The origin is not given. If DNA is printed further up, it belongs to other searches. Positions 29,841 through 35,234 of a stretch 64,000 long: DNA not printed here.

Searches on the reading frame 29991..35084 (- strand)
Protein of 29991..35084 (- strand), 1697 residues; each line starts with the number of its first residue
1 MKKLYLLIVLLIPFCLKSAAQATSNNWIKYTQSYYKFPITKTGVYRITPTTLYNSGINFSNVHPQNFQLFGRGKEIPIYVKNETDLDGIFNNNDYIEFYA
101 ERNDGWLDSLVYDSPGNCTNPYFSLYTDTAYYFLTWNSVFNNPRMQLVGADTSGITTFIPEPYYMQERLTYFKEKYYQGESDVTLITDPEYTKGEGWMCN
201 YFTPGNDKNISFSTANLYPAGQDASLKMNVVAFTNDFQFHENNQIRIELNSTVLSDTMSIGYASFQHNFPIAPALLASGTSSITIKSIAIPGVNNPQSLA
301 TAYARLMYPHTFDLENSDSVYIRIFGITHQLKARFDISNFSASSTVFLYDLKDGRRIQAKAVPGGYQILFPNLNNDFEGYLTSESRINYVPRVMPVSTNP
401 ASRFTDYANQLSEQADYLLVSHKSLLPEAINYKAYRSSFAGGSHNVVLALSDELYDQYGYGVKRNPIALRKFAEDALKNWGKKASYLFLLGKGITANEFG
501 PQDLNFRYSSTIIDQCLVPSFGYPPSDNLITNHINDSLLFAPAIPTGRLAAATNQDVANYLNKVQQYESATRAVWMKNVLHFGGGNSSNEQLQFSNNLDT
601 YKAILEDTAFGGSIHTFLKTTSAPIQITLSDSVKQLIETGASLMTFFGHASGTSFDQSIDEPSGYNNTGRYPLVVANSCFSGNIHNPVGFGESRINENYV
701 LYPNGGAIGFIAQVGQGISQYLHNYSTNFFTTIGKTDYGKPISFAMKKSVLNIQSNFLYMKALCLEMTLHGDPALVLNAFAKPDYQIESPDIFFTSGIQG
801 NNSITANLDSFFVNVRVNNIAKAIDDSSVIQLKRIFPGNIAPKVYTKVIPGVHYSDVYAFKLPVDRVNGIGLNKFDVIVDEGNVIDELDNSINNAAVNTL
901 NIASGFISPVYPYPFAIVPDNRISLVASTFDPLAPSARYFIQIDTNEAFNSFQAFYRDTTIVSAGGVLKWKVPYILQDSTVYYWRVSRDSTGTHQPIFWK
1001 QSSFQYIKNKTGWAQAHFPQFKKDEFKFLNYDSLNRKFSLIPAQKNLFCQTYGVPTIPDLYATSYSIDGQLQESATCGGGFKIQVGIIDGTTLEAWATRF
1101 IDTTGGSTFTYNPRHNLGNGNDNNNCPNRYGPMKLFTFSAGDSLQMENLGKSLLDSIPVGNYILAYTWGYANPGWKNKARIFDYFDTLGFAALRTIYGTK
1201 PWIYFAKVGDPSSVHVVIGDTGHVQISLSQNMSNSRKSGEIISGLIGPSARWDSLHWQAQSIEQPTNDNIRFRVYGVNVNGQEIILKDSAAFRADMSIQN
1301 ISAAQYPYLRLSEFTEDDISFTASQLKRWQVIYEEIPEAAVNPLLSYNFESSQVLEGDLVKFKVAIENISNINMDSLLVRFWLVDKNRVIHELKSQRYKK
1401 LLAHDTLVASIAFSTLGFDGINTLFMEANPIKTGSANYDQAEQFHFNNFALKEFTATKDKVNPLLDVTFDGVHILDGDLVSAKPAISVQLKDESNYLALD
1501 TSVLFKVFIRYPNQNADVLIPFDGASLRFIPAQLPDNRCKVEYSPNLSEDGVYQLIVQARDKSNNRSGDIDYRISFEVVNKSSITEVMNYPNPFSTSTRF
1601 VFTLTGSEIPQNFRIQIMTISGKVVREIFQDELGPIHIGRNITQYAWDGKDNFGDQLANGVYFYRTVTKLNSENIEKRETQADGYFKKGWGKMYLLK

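Call 96: search_protein_families(library=pfam, proteins=[window:29991-35084:-], max_evalue=0.01)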
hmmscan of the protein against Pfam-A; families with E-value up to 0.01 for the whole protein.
window:29991-35084:- (1697 aa): 2 families
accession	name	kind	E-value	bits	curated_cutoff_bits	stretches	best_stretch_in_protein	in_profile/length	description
PF01364.23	Peptidase_C25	-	7.6e-53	180.5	23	1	417-777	1-374/374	Peptidase family C25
PF13860.13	FlgD_ig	-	0.0016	18.8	27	1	1600-1663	12-70/79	FlgD Ig-like domain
